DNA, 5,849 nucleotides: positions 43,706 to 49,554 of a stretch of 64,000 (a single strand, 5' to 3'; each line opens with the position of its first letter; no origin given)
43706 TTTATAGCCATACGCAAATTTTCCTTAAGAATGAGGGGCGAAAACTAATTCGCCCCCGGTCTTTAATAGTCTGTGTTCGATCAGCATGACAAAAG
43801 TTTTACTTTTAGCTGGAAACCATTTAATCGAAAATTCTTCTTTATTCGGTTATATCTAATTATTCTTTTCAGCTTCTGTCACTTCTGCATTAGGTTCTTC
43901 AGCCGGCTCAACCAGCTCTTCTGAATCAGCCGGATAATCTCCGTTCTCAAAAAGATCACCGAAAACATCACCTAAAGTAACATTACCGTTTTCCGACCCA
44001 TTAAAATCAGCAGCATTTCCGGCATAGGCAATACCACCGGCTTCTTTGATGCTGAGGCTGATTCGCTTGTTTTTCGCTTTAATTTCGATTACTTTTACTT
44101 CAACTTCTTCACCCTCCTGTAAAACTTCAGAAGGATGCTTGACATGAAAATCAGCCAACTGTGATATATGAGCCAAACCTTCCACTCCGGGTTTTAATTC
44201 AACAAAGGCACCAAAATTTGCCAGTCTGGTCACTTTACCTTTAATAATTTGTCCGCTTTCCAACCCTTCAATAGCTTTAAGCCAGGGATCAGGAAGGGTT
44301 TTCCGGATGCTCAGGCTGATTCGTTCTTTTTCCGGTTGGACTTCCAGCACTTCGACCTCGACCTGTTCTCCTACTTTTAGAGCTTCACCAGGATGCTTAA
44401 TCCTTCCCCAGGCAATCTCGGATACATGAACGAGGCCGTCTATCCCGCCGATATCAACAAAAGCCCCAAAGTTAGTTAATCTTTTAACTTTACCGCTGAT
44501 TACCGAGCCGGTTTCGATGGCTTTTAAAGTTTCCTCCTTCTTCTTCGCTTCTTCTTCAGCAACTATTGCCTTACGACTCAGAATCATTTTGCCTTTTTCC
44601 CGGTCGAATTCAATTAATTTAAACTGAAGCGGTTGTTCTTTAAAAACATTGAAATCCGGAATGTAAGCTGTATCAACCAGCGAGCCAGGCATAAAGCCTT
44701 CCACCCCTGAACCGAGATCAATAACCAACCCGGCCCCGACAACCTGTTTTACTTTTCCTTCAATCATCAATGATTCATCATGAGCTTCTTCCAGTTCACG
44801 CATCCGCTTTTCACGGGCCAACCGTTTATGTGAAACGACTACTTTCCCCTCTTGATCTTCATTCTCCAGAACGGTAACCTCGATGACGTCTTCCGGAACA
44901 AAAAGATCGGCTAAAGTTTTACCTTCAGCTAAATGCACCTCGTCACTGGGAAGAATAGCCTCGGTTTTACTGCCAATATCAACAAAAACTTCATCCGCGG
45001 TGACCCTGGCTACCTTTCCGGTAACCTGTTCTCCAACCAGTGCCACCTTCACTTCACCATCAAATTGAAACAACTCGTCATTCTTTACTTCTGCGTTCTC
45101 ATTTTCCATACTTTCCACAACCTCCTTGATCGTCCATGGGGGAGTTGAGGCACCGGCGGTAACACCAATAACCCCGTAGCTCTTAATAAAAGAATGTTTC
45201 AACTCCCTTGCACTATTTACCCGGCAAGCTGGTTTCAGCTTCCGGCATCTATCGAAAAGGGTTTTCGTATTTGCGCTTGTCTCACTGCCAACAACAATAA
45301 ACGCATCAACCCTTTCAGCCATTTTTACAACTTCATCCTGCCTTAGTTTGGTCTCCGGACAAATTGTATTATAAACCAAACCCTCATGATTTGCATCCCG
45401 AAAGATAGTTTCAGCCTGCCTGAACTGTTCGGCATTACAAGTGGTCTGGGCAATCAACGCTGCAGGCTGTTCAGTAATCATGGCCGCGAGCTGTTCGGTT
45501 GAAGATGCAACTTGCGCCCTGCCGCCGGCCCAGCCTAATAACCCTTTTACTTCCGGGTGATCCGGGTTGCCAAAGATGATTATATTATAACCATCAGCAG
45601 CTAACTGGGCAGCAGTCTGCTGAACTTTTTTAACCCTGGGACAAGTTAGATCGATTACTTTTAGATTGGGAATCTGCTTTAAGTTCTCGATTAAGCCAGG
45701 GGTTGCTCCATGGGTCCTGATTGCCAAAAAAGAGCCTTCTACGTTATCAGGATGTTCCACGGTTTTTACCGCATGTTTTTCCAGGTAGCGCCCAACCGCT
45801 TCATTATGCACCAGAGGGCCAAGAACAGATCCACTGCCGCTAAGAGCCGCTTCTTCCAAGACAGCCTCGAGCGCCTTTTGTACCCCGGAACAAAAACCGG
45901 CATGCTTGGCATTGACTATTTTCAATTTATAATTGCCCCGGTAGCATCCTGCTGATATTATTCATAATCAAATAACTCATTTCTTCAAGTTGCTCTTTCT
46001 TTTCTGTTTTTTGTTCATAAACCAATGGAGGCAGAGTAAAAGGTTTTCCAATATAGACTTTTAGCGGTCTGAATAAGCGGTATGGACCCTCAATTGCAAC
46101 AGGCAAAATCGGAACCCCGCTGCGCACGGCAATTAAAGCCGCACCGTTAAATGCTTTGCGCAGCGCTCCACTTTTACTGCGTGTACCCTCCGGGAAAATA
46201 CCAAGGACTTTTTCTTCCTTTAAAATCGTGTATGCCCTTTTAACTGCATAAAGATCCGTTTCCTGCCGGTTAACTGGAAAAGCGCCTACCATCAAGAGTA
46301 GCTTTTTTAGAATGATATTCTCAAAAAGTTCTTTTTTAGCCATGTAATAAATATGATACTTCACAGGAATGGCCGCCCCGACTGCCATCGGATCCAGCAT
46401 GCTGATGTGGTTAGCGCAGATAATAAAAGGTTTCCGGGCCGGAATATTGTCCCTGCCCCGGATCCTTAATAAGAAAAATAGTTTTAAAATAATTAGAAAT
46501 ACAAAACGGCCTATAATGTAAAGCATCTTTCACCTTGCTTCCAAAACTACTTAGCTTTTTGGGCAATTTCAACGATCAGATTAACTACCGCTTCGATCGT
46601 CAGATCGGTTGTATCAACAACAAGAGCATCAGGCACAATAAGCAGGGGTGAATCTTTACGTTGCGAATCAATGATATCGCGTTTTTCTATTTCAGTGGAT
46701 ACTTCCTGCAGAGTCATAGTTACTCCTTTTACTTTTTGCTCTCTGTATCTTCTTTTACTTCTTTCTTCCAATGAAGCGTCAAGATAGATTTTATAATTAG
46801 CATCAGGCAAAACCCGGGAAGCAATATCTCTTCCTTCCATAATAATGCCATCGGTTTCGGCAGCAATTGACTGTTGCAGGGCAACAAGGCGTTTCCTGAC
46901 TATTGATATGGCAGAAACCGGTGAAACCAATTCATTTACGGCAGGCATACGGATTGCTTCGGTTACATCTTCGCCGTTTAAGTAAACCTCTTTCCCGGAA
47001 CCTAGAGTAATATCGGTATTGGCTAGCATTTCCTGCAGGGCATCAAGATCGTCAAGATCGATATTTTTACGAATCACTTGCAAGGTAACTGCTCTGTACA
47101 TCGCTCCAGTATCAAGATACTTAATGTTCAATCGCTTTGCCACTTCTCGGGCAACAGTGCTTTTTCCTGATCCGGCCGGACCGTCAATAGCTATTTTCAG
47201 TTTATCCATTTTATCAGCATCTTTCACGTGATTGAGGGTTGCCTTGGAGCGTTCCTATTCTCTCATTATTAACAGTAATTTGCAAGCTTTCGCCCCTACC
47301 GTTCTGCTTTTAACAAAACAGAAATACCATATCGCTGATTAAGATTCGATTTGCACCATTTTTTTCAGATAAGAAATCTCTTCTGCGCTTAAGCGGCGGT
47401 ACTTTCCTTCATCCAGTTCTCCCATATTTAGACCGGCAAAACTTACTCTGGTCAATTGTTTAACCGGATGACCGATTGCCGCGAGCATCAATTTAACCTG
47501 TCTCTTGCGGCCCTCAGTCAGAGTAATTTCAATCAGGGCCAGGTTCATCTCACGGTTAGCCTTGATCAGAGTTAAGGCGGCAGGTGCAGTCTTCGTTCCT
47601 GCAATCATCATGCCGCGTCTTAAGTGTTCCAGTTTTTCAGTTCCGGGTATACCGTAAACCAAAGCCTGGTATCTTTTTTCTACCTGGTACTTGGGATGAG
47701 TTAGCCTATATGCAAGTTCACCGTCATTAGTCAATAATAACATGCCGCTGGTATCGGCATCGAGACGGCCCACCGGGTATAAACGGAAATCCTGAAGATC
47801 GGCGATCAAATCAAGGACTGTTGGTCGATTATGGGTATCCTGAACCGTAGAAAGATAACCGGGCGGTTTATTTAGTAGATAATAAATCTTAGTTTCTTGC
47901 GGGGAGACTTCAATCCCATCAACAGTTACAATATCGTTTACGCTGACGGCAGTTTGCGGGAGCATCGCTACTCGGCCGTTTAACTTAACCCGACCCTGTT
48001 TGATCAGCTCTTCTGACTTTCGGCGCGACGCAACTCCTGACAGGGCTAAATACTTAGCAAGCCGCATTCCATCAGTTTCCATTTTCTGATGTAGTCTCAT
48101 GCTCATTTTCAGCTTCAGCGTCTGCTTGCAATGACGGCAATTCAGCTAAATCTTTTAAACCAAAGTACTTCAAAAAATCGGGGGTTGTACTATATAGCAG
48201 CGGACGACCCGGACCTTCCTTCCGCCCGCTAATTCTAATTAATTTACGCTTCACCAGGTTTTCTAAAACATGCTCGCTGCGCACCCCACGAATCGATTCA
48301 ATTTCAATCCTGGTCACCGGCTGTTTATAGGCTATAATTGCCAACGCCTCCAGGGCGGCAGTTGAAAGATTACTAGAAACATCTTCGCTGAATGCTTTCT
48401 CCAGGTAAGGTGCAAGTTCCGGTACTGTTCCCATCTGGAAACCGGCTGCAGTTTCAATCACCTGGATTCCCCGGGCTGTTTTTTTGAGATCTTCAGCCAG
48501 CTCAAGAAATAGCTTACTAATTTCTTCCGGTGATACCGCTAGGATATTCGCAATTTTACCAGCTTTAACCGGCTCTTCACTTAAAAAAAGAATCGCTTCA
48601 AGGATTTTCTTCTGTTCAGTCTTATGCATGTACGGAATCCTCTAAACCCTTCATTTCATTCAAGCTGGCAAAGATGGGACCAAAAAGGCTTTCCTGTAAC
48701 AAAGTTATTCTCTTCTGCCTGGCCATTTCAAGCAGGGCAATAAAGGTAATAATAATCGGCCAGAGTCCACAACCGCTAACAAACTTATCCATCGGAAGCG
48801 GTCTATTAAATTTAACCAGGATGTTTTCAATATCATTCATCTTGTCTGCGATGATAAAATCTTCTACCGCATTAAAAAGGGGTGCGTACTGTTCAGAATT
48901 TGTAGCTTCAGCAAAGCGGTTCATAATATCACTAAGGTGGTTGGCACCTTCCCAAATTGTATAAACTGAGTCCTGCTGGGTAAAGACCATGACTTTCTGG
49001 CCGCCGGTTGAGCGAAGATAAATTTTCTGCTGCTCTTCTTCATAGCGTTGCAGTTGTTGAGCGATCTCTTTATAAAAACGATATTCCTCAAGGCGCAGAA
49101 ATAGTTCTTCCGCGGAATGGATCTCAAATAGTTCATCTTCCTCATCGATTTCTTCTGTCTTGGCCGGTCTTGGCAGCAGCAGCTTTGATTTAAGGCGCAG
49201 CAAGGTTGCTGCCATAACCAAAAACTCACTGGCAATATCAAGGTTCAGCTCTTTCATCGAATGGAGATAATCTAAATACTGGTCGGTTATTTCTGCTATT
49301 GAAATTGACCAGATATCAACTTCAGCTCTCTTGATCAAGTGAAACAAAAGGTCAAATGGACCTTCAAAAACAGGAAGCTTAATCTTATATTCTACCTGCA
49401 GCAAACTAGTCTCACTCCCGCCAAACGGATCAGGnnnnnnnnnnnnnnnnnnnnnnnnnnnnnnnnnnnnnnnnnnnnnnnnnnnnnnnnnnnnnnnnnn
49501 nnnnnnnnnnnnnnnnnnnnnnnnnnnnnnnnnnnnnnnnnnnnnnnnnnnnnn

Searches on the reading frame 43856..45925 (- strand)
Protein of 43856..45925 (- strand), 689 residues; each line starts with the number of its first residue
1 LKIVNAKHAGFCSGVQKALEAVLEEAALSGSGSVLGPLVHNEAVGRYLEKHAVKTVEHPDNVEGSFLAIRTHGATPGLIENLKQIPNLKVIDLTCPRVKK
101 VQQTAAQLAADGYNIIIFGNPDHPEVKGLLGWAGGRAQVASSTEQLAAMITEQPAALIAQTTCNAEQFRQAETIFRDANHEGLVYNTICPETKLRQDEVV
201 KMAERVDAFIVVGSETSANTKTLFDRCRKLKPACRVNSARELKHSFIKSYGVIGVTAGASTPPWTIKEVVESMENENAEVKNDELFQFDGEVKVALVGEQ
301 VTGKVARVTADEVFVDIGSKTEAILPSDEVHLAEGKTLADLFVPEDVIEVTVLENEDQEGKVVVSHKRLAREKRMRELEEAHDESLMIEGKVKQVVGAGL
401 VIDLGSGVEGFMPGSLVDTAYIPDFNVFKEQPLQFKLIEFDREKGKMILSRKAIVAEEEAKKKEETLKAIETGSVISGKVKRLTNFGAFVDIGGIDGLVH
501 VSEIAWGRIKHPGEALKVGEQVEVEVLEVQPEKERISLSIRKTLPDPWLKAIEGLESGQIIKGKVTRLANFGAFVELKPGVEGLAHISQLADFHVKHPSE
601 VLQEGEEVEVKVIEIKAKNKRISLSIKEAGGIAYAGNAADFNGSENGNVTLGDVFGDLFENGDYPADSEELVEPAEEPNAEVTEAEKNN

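Call 44: search_protein_families(library=ncbifam, proteins=[window:43856-45925:-], max_evalue=1e-10)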
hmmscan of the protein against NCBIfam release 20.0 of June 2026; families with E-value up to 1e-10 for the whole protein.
window:43856-45925:- (689 aa): 35 families (the best 25 are shown)
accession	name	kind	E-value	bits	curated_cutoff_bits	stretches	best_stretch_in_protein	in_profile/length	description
NF000907.0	PRK00087.1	equivalog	2e-201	670.7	624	1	1-660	1-670/671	bifunctional 4-hydroxy-3-methylbut-2-enyl diphosphate reductase/30S ribosomal protein S1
NF005208.0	PRK06676.1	equivalog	8.2e-121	403.7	368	1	283-660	4-387/391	30S ribosomal protein S1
NF004952.0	PRK06299.1-2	equivalog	1.2e-107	360.7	524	1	272-628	22-375/580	30S ribosomal protein S1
NF005911.0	PRK07899.1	equivalog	2e-95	320.3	691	1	280-676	18-411/486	30S ribosomal protein S1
TIGR00717.1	rpsA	equivalog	1.6e-87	294.2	577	1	298-629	19-345/516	30S ribosomal protein S1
NF004954.0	PRK06299.1-4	equivalog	2.1e-85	287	727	1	292-629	15-349/560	30S ribosomal protein S1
NF004953.0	PRK06299.1-3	equivalog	1.2e-84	284.6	720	1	289-628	37-370/580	30S ribosomal protein S1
NF004955.0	PRK06299.1-5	equivalog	6.8e-78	262.3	878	1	295-629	25-356/566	30S ribosomal protein S1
NF010379.0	PRK13806.1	equivalog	3.1e-77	260.3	648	1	282-642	18-378/491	30S ribosomal protein S1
NF004951.0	PRK06299.1-1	equivalog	1.7e-71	241.3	918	1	297-630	20-350/556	30S ribosomal protein S1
NF009024.0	PRK12360.1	equivalog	1.4e-67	228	387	1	1-275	1-280/281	4-hydroxy-3-methylbut-2-enyl diphosphate reductase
TIGR00216.1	ispH_lytB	equivalog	1.7e-64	217.8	187.85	1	2-274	1-280/282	4-hydroxy-3-methylbut-2-enyl diphosphate reductase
NF004956.0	PRK06299.1-6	equivalog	2e-64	218.1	711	1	288-628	21-357/554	30S ribosomal protein S1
NF002187.0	PRK01045.1-1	equivalog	3.9e-64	216.5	276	1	1-277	1-279/282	4-hydroxy-3-methylbut-2-enyl diphosphate reductase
NF005973.0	PRK08059.1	equivalog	1.5e-48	163.9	148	2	554-629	4-79/123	S1 domain-containing post-transcriptional regulator GSP13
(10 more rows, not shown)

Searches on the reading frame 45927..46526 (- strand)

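Call 44: search_protein_families(library=ncbifam, proteins=[window:45927-46526:-], max_evalue=1e-10)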
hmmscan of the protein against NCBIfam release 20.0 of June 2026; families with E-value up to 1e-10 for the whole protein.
window:45927-46526:- (199 aa): 4 families
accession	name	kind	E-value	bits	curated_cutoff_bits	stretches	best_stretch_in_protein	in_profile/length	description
TIGR00530.1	AGP_acyltrn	subfamily_domain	1.7e-31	108.7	102.95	1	22-145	6-129/130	1-acylglycerol-3-phosphate O-acyltransferase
NF006386.0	PRK08633.1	equivalog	6e-24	83.9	1221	1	7-147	416-553/1147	acyl-[ACP]--phospholipid O-acyltransferase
NF005291.0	PRK06814.1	equivalog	1.3e-20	73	1349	1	7-149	428-567/1140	acyl-[ACP]--phospholipid O-acyltransferase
NF005959.0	PRK08043.1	equivalog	3.1e-15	55.5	886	1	10-148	6-140/719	bifunctional acyl-ACP--phospholipid O-acyltransferase/long-chain-fatty-acid--ACP ligase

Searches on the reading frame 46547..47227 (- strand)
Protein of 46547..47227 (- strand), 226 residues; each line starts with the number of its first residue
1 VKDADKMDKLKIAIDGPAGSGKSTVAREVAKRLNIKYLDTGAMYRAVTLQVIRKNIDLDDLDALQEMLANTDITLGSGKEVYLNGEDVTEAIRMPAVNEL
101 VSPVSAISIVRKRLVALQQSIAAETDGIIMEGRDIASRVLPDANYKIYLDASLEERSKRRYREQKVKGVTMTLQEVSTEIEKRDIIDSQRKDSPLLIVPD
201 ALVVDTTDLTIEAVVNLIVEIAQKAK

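Call 44: search_protein_families(library=ncbifam, proteins=[window:46547-47227:-], max_evalue=1e-10)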
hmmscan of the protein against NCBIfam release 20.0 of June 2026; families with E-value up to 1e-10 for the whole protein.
window:46547-47227:- (226 aa): 5 families
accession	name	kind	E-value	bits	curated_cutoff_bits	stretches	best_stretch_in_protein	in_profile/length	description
NF010004.0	PRK13477.1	equivalog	6e-70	236.1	524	1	12-224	288-505/514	bifunctional pantoate--beta-alanine ligase/(d)CMP kinase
TIGR00017.1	cmk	equivalog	5.2e-69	232.2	135.55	1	10-220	3-215/217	(d)CMP kinase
NF008816.0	PRK11860.1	equivalog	8e-52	176.2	943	1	12-224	446-656/662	bifunctional 3-phosphoshikimate 1-carboxyvinyltransferase/cytidylate kinase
NF007071.0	PRK09518.1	equivalog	6.9e-50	170.3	953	1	10-225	5-228/706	bifunctional cytidylate kinase/GTPase Der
TIGR02173.1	cyt_kin_arch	equivalog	9.6e-12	45.2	102.1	0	11-43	2-34/169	(d)CMP kinase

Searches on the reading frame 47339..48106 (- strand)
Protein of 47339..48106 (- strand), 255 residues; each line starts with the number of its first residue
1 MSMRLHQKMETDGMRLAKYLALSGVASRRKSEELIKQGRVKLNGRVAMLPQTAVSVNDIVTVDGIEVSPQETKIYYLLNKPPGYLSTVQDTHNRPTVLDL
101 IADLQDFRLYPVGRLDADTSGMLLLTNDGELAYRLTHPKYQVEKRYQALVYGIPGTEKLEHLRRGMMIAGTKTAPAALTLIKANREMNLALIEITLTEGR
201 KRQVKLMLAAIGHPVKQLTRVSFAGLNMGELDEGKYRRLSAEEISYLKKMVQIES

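Call 44: search_protein_families(library=ncbifam, proteins=[window:47339-48106:-], max_evalue=1e-10)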
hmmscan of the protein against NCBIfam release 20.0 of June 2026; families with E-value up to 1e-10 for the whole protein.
window:47339-48106:- (255 aa): 6 families
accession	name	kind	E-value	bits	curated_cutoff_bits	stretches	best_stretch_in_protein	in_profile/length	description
TIGR00093.1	TIGR00093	subfamily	3.6e-46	156.9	109.3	1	79-240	1-160/161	pseudouridine synthase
NF007976.1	PRK10700.1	equivalog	1.7e-42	145.5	290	1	15-254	4-247/291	23S rRNA pseudouridine(2605) synthase RluB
NF008097.0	PRK10839.1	equivalog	9.1e-37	126.9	275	1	14-246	1-229/232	16S rRNA pseudouridine(516) synthase RsuA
NF007784.0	PRK10475.1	equivalog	7.6e-35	120.3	318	1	10-252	3-237/290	23S rRNA pseudouridine(2604) synthase RluF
NF008487.1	PRK11394.1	equivalog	8.7e-23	80.9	284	1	70-238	26-203/206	23S rRNA pseudouridine(2457) synthase RluE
TIGR00005.1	rluA_subfam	subfamily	2.1e-18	66.6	192.7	1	10-215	2-237/298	RluA family pseudouridine synthase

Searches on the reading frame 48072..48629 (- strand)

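Call 44: search_protein_families(library=ncbifam, proteins=[window:48072-48629:-], max_evalue=1e-10)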
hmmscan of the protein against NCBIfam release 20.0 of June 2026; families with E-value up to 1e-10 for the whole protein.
window:48072-48629:- (185 aa): 2 families
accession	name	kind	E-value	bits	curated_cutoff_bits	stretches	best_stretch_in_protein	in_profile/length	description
TIGR00281.1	TIGR00281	equivalog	4.2e-44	150.4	89.2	1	7-176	3-173/186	SMC-Scp complex subunit ScpB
NF001106.1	PRK00135.2-1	exception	3.4e-26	92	300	1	3-172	199-370/377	SMC-Scp complex subunit ScpB, long form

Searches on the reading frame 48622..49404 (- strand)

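Call 44: search_protein_families(library=ncbifam, proteins=[window:48622-49404:-], max_evalue=1e-10)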
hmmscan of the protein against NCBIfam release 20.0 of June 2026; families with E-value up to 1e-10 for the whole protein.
window:48622-49404:- (260 aa): 5 families
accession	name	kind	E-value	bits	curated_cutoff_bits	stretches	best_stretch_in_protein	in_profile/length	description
NF000995.0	PRK00104.1-4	equivalog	1.1e-55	188.7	315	1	3-250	2-247/251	segregation/condensation protein A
NF000994.0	PRK00104.1-3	equivalog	6.8e-53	179.8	234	1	5-244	3-236/246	segregation/condensation protein A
NF000992.0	PRK00104.1-1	equivalog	8.9e-43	146.6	417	1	5-248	2-242/247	segregation/condensation protein A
NF000993.0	PRK00104.1-2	equivalog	4.4e-36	124.7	268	1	7-245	2-229/237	segregation/condensation protein A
NF001751.0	PRK00478.1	equivalog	2.1e-15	56.6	436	1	7-242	162-406/505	segregation/condensation protein A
